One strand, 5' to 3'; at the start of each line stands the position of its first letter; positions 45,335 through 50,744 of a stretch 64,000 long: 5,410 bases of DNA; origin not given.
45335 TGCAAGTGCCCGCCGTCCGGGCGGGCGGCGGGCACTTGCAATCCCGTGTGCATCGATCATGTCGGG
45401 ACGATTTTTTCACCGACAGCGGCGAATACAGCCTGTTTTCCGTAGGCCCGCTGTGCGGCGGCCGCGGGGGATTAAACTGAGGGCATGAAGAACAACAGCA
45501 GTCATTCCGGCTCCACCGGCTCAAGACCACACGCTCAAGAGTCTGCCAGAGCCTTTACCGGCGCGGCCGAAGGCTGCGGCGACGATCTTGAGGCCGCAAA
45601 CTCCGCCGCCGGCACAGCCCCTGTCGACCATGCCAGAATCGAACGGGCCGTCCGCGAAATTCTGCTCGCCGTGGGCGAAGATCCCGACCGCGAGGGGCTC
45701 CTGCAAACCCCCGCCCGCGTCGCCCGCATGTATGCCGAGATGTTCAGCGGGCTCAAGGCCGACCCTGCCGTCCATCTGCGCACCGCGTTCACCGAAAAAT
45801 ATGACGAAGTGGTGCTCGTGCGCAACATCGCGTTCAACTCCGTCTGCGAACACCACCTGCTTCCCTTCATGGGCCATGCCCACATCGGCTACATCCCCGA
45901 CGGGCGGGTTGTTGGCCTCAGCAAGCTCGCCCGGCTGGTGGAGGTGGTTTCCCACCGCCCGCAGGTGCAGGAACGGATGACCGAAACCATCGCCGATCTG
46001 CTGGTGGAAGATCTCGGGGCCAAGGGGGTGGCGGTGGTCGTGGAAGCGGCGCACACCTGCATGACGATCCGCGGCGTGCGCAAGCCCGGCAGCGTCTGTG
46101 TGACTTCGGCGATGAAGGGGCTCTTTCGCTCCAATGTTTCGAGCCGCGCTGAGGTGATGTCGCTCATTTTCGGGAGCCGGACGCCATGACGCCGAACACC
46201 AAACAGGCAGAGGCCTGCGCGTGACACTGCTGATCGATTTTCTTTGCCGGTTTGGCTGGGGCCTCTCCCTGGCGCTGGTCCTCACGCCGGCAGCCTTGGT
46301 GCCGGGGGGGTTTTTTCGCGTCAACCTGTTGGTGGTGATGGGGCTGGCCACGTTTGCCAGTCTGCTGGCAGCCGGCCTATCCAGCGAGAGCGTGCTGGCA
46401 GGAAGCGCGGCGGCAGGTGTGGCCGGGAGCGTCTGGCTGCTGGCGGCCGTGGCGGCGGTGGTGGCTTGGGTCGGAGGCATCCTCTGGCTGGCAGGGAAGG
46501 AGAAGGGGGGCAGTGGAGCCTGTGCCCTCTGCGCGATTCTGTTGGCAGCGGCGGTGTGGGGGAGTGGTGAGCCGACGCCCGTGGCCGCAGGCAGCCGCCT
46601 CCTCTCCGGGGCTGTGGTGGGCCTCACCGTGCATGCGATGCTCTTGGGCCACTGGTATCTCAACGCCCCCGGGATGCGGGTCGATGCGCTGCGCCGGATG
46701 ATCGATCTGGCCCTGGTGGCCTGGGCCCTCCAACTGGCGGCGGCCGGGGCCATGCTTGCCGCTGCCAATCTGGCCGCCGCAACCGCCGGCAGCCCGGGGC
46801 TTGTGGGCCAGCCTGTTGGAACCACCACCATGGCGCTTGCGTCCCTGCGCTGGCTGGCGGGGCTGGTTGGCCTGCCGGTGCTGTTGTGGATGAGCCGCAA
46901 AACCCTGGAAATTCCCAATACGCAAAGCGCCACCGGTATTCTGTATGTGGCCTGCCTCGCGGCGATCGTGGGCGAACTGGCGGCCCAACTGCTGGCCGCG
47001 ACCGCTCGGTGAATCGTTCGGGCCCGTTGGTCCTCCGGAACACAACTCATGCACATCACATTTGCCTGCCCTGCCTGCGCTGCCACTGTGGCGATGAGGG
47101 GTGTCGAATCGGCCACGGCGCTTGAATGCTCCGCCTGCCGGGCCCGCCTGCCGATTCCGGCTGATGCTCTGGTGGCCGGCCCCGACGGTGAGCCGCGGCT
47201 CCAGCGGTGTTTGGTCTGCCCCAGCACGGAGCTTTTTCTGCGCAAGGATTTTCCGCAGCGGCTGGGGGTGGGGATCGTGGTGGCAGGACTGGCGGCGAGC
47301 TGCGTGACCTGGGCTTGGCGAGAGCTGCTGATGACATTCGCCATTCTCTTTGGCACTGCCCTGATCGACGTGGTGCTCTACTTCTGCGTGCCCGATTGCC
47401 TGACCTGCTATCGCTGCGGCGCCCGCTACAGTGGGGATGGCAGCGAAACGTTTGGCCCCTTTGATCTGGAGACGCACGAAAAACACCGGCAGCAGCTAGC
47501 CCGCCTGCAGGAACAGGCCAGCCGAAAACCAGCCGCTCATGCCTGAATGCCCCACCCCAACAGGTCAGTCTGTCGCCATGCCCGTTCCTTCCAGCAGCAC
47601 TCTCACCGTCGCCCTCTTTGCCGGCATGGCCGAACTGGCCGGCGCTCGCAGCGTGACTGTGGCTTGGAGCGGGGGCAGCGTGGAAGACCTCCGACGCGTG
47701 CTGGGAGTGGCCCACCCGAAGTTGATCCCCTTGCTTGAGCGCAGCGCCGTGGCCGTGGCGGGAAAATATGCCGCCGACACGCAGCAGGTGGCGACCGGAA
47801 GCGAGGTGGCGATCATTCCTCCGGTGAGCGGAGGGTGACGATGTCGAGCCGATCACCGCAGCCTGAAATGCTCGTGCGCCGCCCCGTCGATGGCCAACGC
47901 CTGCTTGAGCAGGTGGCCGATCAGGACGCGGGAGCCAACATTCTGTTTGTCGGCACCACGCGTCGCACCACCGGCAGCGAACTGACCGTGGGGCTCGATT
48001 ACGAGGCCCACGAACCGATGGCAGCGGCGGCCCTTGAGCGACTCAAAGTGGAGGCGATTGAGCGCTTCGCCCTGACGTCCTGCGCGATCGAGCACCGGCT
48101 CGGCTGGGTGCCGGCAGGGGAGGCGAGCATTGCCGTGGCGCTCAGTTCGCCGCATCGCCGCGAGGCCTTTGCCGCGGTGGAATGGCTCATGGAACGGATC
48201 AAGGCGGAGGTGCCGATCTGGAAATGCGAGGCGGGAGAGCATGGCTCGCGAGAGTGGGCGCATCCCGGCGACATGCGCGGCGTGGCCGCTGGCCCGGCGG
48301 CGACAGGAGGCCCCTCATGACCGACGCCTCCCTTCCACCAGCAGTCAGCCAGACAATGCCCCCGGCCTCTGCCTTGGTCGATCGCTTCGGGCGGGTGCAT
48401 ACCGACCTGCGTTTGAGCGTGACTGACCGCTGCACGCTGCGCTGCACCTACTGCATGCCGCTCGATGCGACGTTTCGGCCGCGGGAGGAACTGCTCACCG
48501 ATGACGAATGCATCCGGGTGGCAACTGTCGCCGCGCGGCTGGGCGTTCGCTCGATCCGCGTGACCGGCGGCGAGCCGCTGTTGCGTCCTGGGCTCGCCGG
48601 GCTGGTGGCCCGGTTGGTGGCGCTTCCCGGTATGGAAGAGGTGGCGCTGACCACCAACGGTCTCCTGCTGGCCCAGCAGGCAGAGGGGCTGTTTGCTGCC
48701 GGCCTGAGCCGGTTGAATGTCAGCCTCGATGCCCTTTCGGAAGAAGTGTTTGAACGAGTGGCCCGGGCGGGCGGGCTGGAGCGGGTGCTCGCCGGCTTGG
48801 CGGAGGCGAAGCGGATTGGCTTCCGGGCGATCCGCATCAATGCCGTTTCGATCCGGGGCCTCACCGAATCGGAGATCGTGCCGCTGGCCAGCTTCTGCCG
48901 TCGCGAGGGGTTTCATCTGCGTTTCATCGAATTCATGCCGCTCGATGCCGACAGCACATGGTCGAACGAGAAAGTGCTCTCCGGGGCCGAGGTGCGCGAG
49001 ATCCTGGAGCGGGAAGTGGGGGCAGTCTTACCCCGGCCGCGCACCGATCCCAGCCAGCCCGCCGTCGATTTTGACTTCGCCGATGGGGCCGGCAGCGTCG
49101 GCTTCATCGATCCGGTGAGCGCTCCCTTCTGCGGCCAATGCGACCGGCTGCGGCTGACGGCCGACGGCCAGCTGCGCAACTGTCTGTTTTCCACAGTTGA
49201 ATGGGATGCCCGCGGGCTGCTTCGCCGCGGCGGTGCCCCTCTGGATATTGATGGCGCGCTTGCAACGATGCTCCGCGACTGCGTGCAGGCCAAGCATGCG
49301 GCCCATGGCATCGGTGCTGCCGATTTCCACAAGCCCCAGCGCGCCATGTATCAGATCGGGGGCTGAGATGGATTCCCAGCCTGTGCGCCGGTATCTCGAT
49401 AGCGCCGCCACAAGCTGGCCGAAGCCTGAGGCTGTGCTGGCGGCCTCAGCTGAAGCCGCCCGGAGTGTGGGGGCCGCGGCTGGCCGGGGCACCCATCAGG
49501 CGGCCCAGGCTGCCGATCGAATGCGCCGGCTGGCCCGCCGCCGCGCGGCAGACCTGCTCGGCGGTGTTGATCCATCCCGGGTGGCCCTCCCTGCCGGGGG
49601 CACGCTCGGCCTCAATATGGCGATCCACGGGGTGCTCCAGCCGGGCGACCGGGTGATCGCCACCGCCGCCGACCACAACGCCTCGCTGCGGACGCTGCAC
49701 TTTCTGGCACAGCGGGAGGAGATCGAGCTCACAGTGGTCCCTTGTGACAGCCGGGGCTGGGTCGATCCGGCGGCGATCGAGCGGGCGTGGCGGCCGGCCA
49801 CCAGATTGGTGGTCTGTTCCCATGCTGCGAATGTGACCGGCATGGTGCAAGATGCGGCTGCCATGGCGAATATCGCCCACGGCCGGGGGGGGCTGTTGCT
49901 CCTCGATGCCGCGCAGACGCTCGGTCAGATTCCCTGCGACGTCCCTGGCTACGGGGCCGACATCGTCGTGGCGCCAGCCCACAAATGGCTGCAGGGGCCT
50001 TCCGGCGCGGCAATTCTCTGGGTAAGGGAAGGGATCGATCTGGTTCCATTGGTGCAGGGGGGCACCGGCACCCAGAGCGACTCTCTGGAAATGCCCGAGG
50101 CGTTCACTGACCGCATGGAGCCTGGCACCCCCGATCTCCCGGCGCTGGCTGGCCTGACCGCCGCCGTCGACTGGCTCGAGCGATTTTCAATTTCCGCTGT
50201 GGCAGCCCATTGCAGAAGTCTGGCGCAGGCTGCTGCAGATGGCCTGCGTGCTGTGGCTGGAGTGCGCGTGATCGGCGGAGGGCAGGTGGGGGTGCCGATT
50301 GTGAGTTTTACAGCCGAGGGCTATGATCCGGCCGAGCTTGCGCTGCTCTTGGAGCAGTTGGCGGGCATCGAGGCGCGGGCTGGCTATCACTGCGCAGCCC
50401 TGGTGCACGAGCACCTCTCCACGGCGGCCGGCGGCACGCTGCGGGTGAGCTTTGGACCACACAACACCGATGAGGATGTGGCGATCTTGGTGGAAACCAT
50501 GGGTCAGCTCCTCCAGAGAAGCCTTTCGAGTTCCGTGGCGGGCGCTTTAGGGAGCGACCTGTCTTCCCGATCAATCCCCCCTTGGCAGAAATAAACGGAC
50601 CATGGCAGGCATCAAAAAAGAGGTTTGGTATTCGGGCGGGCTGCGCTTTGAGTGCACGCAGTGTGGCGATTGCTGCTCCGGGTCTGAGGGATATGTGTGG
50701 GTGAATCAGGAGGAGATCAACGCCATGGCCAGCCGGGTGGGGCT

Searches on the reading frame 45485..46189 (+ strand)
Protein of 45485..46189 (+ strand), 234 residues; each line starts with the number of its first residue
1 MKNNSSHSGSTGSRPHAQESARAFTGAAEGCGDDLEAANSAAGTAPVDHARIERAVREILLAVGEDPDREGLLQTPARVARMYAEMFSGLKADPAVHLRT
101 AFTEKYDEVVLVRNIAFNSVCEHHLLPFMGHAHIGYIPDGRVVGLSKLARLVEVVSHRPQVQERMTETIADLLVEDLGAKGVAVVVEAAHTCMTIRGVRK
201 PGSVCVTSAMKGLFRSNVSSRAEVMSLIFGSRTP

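Call 21: search_protein_families(library=pfam, proteins=[window:45485-46189:+], max_evalue=0.0001)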
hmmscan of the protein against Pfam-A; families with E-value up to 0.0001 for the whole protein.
window:45485-46189:+ (234 aa): 1 family
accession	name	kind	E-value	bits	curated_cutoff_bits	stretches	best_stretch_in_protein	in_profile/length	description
PF01227.27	GTP_cyclohydroI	-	1.3e-75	253.2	27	1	52-228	1-178/179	GTP cyclohydrolase I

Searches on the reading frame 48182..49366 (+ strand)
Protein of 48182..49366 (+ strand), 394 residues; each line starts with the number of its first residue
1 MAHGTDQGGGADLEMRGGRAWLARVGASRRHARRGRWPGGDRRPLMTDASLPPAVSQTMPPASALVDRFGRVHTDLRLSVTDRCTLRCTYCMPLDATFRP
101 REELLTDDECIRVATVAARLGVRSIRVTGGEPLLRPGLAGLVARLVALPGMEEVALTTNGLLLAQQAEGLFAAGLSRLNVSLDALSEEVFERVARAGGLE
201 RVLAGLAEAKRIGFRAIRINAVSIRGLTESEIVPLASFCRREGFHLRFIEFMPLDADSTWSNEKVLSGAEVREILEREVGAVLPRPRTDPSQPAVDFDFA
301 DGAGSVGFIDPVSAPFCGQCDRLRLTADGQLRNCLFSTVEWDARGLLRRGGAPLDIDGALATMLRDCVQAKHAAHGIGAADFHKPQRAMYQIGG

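Call 21: search_protein_families(library=pfam, proteins=[window:48182-49366:+], max_evalue=0.0001)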
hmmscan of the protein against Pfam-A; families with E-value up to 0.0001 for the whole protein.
window:48182-49366:+ (394 aa): 2 families
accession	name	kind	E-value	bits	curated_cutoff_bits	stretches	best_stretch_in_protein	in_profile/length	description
PF04055.27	Radical_SAM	-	1.3e-31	110.5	29.5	1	79-238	2-165/166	Radical SAM superfamily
PF06463.18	Mob_synth_C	-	3e-30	105.2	37.4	1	245-375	2-126/128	Molybdenum Cofactor Synthesis C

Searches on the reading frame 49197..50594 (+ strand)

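Call 21: search_protein_families(library=pfam, proteins=[window:49197-50594:+], max_evalue=0.0001)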
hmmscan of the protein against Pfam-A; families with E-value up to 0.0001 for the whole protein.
window:49197-50594:+ (465 aa): 4 families
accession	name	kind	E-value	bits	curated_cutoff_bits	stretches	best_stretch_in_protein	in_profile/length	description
PF00266.25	Aminotran_5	-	5.8e-73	246.4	21.5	1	66-430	2-370/371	Aminotransferase class-V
PF01053.26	Cys_Met_Meta_PP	-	7.6e-12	44.9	27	1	128-269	69-204/381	Cys/Met metabolism PLP-dependent enzyme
PF01041.23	DegT_DnrJ_EryC1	-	2.9e-05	23.9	19.8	1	135-243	48-151/360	DegT/DnrJ/EryC1/StrS aminotransferase family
PF00464.25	SHMT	-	3.5e-05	23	27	1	104-288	62-255/399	Serine hydroxymethyltransferase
